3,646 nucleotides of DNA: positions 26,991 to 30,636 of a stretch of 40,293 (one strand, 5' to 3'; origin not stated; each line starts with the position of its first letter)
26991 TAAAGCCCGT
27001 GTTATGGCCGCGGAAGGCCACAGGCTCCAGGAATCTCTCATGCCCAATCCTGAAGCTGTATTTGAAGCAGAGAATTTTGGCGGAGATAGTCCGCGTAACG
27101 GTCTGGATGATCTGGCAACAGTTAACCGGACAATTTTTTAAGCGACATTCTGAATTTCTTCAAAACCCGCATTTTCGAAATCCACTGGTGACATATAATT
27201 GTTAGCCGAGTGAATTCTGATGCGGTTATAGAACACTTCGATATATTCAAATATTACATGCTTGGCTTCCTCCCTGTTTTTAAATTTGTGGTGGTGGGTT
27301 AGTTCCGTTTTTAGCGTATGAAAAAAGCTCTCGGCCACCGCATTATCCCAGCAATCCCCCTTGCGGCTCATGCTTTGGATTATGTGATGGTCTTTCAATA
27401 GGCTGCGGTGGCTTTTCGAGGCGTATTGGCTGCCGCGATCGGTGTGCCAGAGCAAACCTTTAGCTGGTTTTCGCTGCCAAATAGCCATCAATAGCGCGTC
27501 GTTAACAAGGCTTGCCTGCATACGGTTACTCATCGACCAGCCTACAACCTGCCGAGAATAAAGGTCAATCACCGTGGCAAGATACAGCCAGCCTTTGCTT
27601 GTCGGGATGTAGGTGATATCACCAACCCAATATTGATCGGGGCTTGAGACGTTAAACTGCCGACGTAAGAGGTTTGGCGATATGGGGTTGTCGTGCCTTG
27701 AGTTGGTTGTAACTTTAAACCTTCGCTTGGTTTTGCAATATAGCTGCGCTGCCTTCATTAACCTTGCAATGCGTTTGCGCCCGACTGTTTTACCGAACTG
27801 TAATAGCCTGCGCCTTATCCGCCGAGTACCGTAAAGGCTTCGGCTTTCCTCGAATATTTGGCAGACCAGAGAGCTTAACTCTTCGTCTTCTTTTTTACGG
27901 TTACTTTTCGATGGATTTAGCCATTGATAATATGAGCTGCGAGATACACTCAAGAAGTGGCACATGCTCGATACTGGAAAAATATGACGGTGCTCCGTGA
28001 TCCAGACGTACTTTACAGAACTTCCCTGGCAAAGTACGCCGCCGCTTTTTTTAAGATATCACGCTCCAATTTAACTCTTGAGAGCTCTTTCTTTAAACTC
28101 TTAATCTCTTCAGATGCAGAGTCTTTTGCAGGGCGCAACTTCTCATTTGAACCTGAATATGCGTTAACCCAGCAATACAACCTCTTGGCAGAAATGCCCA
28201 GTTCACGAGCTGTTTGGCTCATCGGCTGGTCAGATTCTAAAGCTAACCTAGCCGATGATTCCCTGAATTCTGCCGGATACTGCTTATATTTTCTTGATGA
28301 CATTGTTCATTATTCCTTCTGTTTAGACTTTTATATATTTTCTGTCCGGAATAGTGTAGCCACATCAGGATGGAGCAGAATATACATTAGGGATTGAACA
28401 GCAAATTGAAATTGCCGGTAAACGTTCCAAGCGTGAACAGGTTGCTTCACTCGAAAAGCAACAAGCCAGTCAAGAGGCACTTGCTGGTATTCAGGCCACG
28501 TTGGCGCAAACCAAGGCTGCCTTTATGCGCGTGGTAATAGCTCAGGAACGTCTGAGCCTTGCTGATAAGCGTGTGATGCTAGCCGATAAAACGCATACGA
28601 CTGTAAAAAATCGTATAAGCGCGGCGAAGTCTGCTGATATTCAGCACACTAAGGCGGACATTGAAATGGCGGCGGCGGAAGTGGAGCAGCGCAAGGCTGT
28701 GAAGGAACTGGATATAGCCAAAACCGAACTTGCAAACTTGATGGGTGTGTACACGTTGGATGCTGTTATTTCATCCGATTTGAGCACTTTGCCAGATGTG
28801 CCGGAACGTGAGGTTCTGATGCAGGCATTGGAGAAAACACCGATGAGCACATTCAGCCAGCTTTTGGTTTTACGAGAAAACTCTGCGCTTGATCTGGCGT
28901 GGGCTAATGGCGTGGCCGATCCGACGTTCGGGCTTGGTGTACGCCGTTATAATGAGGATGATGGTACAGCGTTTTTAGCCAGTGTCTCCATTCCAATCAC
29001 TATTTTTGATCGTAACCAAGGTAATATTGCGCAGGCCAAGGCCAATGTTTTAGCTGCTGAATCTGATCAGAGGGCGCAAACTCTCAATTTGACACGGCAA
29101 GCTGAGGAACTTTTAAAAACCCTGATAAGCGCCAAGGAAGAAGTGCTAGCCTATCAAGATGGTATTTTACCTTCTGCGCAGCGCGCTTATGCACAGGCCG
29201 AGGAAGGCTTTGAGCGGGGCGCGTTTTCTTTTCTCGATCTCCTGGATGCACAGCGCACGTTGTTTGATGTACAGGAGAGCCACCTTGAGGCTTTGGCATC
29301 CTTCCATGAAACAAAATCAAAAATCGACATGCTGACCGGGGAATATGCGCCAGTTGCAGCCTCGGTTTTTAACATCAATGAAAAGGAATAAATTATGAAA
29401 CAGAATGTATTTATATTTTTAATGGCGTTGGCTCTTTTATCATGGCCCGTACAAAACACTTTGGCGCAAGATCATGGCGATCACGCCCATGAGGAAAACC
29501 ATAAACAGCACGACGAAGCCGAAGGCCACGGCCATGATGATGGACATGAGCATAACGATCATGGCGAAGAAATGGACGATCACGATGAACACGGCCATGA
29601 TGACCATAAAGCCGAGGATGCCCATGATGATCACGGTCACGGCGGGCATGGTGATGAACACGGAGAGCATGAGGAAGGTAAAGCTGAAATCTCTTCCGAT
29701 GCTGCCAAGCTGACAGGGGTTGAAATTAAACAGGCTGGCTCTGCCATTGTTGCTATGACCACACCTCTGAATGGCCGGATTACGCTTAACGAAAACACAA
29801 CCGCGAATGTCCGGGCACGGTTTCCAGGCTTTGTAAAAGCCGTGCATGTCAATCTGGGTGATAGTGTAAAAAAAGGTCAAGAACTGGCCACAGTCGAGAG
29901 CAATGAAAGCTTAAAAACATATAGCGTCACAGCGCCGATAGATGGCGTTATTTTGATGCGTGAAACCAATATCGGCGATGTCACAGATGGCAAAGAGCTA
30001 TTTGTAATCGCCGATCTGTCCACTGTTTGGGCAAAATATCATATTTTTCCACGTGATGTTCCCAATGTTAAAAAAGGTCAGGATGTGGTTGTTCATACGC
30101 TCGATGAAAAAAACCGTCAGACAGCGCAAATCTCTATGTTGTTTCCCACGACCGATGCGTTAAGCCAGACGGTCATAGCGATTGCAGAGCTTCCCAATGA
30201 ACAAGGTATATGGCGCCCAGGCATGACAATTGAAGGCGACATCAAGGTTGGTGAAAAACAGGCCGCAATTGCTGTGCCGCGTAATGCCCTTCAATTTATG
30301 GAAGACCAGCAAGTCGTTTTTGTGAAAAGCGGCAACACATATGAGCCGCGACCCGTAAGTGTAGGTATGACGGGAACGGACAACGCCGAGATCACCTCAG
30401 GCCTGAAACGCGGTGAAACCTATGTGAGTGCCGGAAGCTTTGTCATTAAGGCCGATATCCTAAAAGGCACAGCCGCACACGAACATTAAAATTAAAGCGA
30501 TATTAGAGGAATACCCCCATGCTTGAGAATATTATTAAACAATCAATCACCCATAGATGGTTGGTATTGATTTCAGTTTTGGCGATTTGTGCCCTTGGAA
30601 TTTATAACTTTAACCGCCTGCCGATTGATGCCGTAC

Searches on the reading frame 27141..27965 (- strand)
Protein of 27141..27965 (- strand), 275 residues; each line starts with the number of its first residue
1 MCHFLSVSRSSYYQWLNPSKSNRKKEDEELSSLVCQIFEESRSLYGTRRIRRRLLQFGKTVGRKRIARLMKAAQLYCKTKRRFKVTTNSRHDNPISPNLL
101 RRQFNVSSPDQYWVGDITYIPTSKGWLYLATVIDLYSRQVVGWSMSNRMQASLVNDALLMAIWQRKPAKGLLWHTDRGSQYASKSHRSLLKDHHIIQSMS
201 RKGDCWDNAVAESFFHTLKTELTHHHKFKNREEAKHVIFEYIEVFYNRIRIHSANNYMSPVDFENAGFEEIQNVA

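Call 82: search_protein_families(library=pfam, proteins=[window:27141-27965:-], max_evalue=0.00001)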
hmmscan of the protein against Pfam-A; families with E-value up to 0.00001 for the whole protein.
window:27141-27965:- (275 aa): 5 families
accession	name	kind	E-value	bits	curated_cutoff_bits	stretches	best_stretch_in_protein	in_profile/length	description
PF00665.32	rve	-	4.5e-32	110.8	32.6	1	108-205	3-102/102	Integrase core domain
PF13333.12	rve_2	-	9.8e-17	61.3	22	1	212-265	1-53/56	Integrase core domain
PF13276.12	HTH_21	-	9e-16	58.3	28.1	1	26-83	2-60/60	HTH-like domain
PF13683.12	rve_3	-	6e-12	45.6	26.5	1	195-260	3-67/67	Integrase core domain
PF13610.12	DDE_Tnp_IS240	-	9.6e-06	26.2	27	0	113-239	4-127/139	DDE domain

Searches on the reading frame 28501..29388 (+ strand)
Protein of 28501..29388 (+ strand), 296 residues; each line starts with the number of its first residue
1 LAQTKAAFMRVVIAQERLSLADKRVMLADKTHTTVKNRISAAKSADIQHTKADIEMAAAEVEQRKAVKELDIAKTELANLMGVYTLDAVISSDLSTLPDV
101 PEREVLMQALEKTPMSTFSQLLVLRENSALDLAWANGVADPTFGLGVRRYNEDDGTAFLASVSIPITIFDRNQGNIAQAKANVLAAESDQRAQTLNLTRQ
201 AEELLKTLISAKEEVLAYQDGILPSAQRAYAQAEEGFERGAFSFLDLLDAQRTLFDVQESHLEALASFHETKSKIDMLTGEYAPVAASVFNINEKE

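Call 7: search_protein_families(library=pfam, proteins=[window:28501-29388:+], max_evalue=0.01)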
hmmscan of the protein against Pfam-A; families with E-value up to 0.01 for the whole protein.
window:28501-29388:+ (296 aa): 1 family
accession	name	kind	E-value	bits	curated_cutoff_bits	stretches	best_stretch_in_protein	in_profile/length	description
PF02321.23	OEP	-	6.3e-28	98.3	22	2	129-280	26-187/187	Outer membrane efflux protein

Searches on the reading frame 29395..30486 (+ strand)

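Call 7: search_protein_families(library=pfam, proteins=[window:29395-30486:+], max_evalue=0.01)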
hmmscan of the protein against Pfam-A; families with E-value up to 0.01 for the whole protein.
window:29395-30486:+ (364 aa): 6 families
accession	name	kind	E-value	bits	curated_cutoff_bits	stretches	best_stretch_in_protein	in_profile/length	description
PF16576.10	HlyD_D23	-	3.1e-29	102.2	30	2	169-278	102-213/214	Barrel-sandwich domain of CusB or HlyD membrane-fusion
PF13437.12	HlyD_3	-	5.2e-20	72.6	22.2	2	178-276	2-106/106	HlyD family secretion protein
PF13533.13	Biotin_lipoyl_2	-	0.00013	22.1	29.8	1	138-167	2-31/32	Biotin-lipoyl like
PF05896.17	NQRA_N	-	0.001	19.7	25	1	134-186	26-75/94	NqrA N-terminal barrel-sandwich hybrid domain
PF00364.28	Biotin_lipoyl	-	0.0018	18.5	22.1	1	147-187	16-54/73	Biotin-requiring enzyme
PF05432.16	BSP_II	-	0.0038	17.4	25.1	1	28-147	127-237/299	Bone sialoprotein II (BSP-II)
